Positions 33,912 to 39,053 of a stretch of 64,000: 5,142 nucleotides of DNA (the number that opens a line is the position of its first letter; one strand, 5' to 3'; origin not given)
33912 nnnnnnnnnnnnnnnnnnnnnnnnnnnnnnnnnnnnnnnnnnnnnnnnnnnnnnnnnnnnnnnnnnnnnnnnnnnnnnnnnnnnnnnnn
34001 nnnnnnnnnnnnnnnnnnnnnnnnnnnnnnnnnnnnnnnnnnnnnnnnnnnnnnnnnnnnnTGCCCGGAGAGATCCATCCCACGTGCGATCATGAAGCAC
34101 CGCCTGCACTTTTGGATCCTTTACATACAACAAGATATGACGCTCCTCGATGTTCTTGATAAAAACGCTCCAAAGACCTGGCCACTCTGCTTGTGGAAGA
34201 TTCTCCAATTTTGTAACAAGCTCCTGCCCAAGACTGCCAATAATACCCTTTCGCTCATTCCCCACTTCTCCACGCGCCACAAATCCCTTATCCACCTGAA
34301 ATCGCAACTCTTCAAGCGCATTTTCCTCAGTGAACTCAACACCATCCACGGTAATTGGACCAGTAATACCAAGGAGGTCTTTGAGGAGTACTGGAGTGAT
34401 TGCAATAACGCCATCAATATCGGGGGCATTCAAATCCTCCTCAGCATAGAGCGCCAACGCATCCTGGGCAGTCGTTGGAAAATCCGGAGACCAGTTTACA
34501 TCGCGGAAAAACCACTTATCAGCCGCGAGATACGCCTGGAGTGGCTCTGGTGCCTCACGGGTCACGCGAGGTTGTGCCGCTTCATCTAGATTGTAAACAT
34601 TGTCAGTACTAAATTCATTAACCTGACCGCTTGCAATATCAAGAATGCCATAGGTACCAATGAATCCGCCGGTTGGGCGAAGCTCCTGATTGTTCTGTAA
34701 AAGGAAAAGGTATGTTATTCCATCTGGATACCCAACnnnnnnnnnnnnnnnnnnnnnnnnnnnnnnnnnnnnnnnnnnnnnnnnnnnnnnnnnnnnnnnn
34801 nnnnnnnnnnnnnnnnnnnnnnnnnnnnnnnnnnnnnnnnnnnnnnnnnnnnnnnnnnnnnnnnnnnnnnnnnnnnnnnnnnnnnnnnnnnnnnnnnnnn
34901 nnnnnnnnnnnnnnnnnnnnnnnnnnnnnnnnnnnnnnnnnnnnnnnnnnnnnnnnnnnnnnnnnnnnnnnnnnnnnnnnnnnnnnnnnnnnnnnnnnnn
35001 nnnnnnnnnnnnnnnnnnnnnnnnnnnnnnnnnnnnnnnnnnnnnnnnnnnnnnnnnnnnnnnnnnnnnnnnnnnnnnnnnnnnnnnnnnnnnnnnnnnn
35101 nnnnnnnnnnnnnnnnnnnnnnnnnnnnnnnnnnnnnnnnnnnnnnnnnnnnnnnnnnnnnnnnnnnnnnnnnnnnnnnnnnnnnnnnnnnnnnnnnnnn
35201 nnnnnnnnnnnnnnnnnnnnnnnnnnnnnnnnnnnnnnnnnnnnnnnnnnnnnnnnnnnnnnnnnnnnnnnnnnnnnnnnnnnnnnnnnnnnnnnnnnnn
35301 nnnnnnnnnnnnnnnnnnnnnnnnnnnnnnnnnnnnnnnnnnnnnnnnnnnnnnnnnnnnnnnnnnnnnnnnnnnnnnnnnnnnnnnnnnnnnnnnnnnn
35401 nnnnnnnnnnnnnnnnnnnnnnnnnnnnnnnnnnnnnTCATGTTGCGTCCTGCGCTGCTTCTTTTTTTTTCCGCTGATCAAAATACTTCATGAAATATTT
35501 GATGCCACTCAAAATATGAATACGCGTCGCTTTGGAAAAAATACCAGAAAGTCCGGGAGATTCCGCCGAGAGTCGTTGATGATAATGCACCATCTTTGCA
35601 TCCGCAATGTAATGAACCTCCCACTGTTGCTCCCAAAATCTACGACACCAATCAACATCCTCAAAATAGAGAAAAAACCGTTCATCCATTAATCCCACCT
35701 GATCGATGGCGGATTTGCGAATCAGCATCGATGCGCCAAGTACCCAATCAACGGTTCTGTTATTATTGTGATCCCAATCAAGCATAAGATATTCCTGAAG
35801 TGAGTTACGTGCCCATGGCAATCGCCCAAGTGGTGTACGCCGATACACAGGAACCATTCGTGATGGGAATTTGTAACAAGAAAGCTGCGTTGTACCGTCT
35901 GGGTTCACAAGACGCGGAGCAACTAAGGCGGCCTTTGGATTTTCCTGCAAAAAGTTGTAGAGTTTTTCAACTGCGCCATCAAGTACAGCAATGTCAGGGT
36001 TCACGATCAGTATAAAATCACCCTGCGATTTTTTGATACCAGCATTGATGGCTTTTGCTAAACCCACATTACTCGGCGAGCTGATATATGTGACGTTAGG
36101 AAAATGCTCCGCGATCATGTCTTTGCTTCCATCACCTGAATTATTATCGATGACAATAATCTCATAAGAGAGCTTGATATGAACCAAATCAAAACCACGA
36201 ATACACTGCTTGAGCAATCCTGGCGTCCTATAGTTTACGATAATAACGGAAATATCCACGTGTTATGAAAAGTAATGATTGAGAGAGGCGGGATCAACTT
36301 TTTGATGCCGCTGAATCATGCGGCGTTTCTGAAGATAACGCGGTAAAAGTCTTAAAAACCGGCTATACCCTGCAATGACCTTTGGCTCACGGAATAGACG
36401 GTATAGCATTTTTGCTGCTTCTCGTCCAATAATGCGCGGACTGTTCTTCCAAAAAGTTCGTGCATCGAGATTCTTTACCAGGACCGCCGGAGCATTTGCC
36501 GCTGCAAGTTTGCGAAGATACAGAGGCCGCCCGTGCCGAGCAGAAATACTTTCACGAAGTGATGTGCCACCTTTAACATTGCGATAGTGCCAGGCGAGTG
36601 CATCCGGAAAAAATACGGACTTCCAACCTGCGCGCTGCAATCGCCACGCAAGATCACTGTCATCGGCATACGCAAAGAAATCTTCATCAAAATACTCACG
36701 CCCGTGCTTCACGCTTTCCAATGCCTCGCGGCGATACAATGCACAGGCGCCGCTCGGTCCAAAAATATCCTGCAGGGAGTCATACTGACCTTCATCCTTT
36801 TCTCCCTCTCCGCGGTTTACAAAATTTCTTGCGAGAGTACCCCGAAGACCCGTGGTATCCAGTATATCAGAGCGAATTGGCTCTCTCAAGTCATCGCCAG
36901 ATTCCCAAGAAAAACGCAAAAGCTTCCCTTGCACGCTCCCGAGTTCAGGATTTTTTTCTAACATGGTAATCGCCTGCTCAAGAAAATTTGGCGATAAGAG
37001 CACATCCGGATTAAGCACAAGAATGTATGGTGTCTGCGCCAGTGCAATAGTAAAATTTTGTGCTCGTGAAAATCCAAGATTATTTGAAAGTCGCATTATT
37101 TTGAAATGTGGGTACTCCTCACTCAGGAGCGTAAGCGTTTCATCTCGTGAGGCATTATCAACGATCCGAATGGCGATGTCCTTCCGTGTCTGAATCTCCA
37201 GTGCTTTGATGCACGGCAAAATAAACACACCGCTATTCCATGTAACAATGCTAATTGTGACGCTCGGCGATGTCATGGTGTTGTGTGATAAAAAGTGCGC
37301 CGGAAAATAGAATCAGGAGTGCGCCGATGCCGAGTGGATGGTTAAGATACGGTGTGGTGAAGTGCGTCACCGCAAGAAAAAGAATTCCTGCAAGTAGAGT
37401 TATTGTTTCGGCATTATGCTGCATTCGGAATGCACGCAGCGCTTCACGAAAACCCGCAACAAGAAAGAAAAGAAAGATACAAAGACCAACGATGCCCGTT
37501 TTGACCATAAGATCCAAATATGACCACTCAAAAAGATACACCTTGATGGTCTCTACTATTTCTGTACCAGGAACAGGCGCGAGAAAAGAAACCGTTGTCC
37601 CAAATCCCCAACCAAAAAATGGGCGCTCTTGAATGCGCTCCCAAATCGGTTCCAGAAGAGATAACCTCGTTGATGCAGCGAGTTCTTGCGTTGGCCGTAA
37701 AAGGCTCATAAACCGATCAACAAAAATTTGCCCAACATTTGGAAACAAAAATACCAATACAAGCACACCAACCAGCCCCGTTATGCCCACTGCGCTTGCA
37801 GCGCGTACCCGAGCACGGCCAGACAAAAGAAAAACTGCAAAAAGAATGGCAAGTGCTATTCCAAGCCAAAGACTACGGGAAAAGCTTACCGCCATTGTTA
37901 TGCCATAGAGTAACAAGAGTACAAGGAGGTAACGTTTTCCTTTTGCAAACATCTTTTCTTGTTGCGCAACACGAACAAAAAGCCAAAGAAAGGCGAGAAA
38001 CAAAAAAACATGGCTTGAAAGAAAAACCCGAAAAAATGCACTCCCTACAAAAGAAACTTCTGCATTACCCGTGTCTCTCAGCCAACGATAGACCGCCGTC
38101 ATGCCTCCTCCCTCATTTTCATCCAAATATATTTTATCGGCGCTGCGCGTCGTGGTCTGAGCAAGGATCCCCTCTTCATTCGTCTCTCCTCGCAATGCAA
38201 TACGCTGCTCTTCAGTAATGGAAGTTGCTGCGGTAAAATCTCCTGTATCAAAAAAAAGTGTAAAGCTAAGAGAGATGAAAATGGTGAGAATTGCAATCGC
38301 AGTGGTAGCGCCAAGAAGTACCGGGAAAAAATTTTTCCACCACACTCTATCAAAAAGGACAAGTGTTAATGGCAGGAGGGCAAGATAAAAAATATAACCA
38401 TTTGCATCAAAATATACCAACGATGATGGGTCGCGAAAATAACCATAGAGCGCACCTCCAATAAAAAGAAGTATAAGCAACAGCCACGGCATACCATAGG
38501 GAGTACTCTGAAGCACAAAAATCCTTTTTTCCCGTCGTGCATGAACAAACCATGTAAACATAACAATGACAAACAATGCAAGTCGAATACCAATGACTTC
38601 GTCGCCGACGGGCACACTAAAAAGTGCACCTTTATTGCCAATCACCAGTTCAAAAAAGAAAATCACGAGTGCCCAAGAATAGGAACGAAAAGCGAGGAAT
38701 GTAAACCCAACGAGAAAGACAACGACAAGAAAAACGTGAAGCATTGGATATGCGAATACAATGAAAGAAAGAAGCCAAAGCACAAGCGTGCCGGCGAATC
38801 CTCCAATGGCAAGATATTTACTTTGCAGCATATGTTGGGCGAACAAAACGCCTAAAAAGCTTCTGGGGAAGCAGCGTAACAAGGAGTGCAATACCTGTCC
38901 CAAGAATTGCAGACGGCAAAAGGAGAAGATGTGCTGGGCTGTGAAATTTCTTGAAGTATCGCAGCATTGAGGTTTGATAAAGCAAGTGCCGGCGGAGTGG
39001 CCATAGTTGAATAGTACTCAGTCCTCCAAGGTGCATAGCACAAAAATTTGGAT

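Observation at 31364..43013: Second MreB paralog translationally coupled inside a 12-kb glycan-assembly cluster (with a DUF4012 protein)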

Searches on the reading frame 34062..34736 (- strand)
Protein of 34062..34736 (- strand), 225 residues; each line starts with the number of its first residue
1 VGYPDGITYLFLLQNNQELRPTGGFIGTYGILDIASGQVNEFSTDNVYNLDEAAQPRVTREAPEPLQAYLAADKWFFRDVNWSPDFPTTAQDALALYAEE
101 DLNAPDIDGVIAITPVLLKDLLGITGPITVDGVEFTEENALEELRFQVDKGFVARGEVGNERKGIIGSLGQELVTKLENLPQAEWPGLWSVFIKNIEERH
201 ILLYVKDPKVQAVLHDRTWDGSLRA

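Call 62: predict_structure(alignment_id=A2)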
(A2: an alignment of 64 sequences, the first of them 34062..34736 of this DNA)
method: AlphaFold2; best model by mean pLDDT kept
length: 225 residues; sequences in the alignment: 64
mean_pLDDT: 84.7   pTM: 0.82
mean pLDDT of the five models: 84.7, 84.4, 84.2, 83.2, 82.9
residues with pLDDT >= 90: 113; 70-90: 81; 50-70: 17; < 50: 14
segments of 3 or more residues with pLDDT < 50: 153-161
pLDDT, mean of each block of 10 residues (from residue 1): 75 72 66 86 85 89 88 89 90 94 93 92 94 91 78 46 71 89 94 93 94 93 86
secondary structure, 60 per line:
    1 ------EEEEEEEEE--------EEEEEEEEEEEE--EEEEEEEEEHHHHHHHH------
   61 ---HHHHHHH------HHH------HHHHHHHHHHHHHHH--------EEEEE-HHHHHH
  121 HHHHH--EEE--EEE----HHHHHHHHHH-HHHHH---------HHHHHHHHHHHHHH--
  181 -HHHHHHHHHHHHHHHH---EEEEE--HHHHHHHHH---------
elements in order: E7-15 E24-35 E38-46 H47-54 H64-70 H86-100 E109-113 H115-125 E128-130 E133-135 H140-149 H151-155 H165-178 H182-197 E201-205 H208-216

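Call 75: fold_search(model_id=the predicted structure, library=pdb)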
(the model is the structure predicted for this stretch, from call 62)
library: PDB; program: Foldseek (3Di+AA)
matches with E <= 10: 484; with E <= 0.001: 1
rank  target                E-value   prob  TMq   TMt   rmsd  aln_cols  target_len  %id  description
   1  3pe5_A                1.7e-04  1.00  0.52  0.44   7.2       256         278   12  Three-dimensional Structure of protein A7VV38_9CLOT from Clostridium leptum DSM 753, Northeast Structural Genomics Con (released 2010-11-10)
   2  3nxh                  1.1e-03  0.99  0.37  0.38   8.2       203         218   15  Crystal Structure of the transcriptional regulator yvhJ from Bacillus subtilis. Northeast Structural Genomics Consortium (released 2010-08-04)
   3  2xxp                  1.4e-03  1.00  0.46  0.31   7.1       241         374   12  A widespread family of bacterial cell wall assembly proteins (released 2011-10-19)
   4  3okz_B                1.7e-03  0.94  0.33  0.26  12.3       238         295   12  Crystal Structure of protein gbs0355 from Streptococcus agalactiae, Northeast Structural Genomics Consortium Target Sa (released 2010-09-22)
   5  3nro_A                2.7e-03  0.97  0.35  0.34   6.4       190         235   14  Crystal Structure of putative transcriptional factor Lmo1026 from Listeria monocytogenes (FRAGMENT 52-321), Northeast  (released 2010-08-04)
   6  8qty                  3.0e-03  0.99  0.33  0.29   4.9       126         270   16  LytR LCP domain from Streptococcus dysgalactiae subs. dysgalactiae (released 2024-09-04)
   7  3owq_D                3.0e-03  0.98  0.34  0.33   5.6       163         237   16  X-Ray Structure of Lin1025 protein from Listeria innocua, Northeast Structural Genomics Consortium Target LkR164 (released 2010-10-20)
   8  3tel                  3.4e-03  0.99  0.46  0.31   7.0       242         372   12  LytR-CPS2A-Psr family protein with bound octaprenyl pyrophosphate lipid and manganese ion (released 2011-10-12)
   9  6uf3                  3.9e-03  0.92  0.29  0.27   7.2       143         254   12  Crystal structure of B. subtilis TagV (released 2020-01-29)
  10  3tep                  4.2e-03  0.98  0.45  0.31   7.0       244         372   11  LytR-CPS2a-Psr family protein with bound octaprenyl pyrophosphate lipid and magnesium ion (released 2011-10-12)
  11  3okz_A                4.7e-03  0.96  0.44  0.37   7.4       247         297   10  Crystal Structure of protein gbs0355 from Streptococcus agalactiae, Northeast Structural Genomics Consortium Target Sa (released 2010-09-22)
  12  2xxq                  5.0e-03  0.97  0.45  0.30   7.1       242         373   11  A widespread family of bacterial cell wall assembly proteins (released 2011-10-19)
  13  6nhk_A                5.0e-03  0.10  0.09  0.06  18.6       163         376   13  Mortalin nucleotide binding domain in the ADP-bound state (released 2019-04-17)
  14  4de8                  5.7e-03  0.97  0.45  0.30   7.1       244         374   11  LytR-Cps2a-Psr family protein with bound octaprenyl monophosphate lipid (released 2012-04-04)
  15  3owq_B                6.4e-03  0.97  0.35  0.34   5.8       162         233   16  X-Ray Structure of Lin1025 protein from Listeria innocua, Northeast Structural Genomics Consortium Target LkR164 (released 2010-10-20)
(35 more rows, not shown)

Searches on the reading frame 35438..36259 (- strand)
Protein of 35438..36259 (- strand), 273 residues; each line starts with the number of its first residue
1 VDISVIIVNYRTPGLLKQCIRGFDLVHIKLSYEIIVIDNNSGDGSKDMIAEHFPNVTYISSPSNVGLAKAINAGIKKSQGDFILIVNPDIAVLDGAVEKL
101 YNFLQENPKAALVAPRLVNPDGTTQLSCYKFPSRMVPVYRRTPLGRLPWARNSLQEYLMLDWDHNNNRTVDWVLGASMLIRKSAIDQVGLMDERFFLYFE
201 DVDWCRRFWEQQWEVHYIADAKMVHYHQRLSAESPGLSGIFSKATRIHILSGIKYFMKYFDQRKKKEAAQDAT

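Call 4: search_protein_families(library=pfam, proteins=[window:35438-36259:-], max_evalue=0.001)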
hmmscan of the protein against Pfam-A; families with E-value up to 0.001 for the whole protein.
window:35438-36259:- (273 aa): 5 families
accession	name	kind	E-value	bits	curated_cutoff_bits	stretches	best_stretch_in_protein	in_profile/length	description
PF00535.33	Glycos_transf_2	-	1e-24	87.8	23.3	1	4-126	1-125/168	Glycosyl transferase family 2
PF13641.12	Glyco_tranf_2_3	-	2.2e-14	54.5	27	1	3-229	3-215/230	Glycosyltransferase like family 2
PF13632.12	Glyco_trans_2_3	-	3.2e-06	27.6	27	1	163-227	63-124/198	Glycosyl transferase family group 2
PF10111.15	Glyco_tranf_2_2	-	0.00016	21.7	27.3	0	32-214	30-205/276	Glycosyltransferase like family 2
PF13506.12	Glyco_transf_21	-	0.00097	19.1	21.7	0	71-218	22-147/174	Glycosyl transferase family 21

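Call 14: search_protein_families(library=ncbifam, proteins=[window:35438-36259:-], max_evalue=0.00001)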
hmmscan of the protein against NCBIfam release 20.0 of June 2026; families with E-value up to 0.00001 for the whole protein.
window:35438-36259:- (273 aa): 13 families
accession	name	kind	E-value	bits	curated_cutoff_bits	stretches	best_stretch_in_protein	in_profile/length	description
TIGR01556.1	rhamnosyltran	subfamily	4.9e-17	62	200.55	2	164-225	139-200/281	rhamnosyltransferase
TIGR03965.1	mycofact_glyco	equivalog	5e-17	61.9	280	2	3-129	76-204/467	mycofactocin biosynthesis glycosyltransferase MftF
NF041875.1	EPS_EpsD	equivalog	9.1e-12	45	370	1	3-232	1-213/325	exopolysaccharide biosynthesis glycosyltransferase EpsD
NF038302.1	EPS_HpsE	equivalog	1.6e-10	40.5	300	1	2-114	2-121/307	hormogonium polysaccharide biosynthesis glycosyltransferase HpsE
TIGR03937.1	PgaC_IcaA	equivalog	1.7e-10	40.5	422.3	1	3-114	47-160/407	poly-beta-1,6-N-acetyl-D-glucosamine synthase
NF038299.1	EPS_HpsN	equivalog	2.7e-09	36.4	425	1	2-228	2-223/317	hormogonium polysaccharide biosynthesis glycosyltransferase HpsN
NF007482.0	PRK10073.1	equivalog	5e-09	35.6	423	1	3-104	8-110/334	glycosyltransferase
NF050050.1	ProtGlycPglI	equivalog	5.7e-08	32.5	500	1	3-106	4-110/306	GalNAc(5)-diNAcBac-PP-undecaprenol beta-1,3-glucosyltransferase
TIGR04283.1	glyco_like_mftF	equivalog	6.5e-08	32.4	182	1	3-113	1-107/221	TIGR04283 family arsenosugar biosynthesis glycosyltransferase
NF050113.1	gal_furan_GlfT1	equivalog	6.9e-08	32.1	330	1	5-224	3-205/290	galactofuranosyltransferase GlfT1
TIGR03111.1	glyc2_xrt_Gpos1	hypoth_equivalog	4.4e-07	29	363.95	1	2-111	50-163/439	TIGR03111 family XrtG-associated glycosyltransferase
TIGR04009.1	wcaE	equivalog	1.5e-06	27.7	369.2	1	2-95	2-98/248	colanic acid biosynthesis glycosyltransferase WcaE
NF047683.1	TeichurnBiosyTuaG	equivalog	2.6e-06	27.3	400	1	3-124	8-132/252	teichuronic acid biosynthesis protein TuaG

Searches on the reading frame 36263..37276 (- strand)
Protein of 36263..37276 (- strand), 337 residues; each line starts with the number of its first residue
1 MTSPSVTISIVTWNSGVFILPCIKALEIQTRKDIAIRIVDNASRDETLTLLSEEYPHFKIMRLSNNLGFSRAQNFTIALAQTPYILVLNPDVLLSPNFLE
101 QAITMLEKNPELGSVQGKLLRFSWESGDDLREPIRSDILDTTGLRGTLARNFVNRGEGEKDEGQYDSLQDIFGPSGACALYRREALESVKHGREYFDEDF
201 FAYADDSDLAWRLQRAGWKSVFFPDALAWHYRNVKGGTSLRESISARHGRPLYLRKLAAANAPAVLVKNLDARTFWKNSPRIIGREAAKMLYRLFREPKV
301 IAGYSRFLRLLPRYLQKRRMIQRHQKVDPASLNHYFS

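Call 4: search_protein_families(library=pfam, proteins=[window:36263-37276:-], max_evalue=0.001)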
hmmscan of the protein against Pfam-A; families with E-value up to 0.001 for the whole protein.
window:36263-37276:- (337 aa): 4 families
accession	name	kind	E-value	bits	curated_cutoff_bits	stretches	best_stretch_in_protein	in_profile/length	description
PF00535.33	Glycos_transf_2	-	5.1e-22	79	23.3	1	8-188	2-166/168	Glycosyl transferase family 2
PF13641.12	Glyco_tranf_2_3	-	1.2e-17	65.2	27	1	4-233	1-214/230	Glycosyltransferase like family 2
PF13632.12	Glyco_trans_2_3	-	4.4e-11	43.4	27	1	84-228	1-121/198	Glycosyl transferase family group 2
PF13506.12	Glyco_transf_21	-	0.00023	21.1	21.7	0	79-232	28-156/174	Glycosyl transferase family 21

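Call 14: search_protein_families(library=ncbifam, proteins=[window:36263-37276:-], max_evalue=0.00001)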
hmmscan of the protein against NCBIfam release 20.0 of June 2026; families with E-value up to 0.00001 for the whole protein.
window:36263-37276:- (337 aa): 10 families
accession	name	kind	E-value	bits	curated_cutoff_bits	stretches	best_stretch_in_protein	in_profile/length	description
TIGR03937.1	PgaC_IcaA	equivalog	2.9e-16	59.4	422.3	1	3-117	44-161/407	poly-beta-1,6-N-acetyl-D-glucosamine synthase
NF041875.1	EPS_EpsD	equivalog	1.2e-14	54.4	370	1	8-109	3-107/325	exopolysaccharide biosynthesis glycosyltransferase EpsD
TIGR03965.1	mycofact_glyco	equivalog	6e-13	48.5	280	1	4-120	74-192/467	mycofactocin biosynthesis glycosyltransferase MftF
NF007482.0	PRK10073.1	equivalog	2.1e-10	40.1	423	1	4-143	6-145/334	glycosyltransferase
TIGR03111.1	glyc2_xrt_Gpos1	hypoth_equivalog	4.8e-10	38.8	363.95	1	3-120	48-170/439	TIGR03111 family XrtG-associated glycosyltransferase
NF038299.1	EPS_HpsN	equivalog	9.2e-10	38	425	1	5-238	2-228/317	hormogonium polysaccharide biosynthesis glycosyltransferase HpsN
TIGR04242.1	nodulat_NodC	equivalog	9.3e-09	34.7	550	0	3-120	47-169/395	chitooligosaccharide synthase NodC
NF038302.1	EPS_HpsE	equivalog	1.7e-08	33.8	300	1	6-230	3-222/307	hormogonium polysaccharide biosynthesis glycosyltransferase HpsE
NF047683.1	TeichurnBiosyTuaG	equivalog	3.4e-08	33.4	400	1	3-109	5-114/252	teichuronic acid biosynthesis protein TuaG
TIGR04440.1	glyco_TIGR04440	domain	7.4e-06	25.8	70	0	18-126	14-126/215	TIGR00180 family glycosyltransferase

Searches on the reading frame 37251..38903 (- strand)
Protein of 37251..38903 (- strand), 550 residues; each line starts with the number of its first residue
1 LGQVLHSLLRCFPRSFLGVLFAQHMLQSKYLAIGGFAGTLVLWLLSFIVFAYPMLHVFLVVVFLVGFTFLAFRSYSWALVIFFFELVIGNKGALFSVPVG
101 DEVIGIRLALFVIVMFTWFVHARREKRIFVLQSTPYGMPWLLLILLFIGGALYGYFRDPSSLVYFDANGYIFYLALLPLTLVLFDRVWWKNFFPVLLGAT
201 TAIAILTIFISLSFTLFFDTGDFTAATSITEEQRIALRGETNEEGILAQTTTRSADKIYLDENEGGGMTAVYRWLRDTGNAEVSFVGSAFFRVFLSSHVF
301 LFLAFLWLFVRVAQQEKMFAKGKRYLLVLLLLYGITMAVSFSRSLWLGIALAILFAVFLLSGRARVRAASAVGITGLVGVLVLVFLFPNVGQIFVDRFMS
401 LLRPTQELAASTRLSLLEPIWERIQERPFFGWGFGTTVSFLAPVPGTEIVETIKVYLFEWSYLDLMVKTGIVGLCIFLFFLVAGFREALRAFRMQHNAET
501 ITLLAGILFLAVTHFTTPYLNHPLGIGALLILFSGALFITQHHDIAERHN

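Call 4: search_protein_families(library=pfam, proteins=[window:37251-38903:-], max_evalue=0.001)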
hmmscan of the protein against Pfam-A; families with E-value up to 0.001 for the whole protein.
window:37251-38903:- (550 aa): 1 family
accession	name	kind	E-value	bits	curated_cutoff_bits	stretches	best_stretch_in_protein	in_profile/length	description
PF04932.20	Wzy_C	-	9.7e-12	45.4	31.7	1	329-478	2-149/149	O-Antigen ligase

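Call 14: search_protein_families(library=ncbifam, proteins=[window:37251-38903:-], max_evalue=0.00001)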
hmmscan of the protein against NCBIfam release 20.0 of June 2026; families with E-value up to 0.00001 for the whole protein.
window:37251-38903:- (550 aa): 0 families
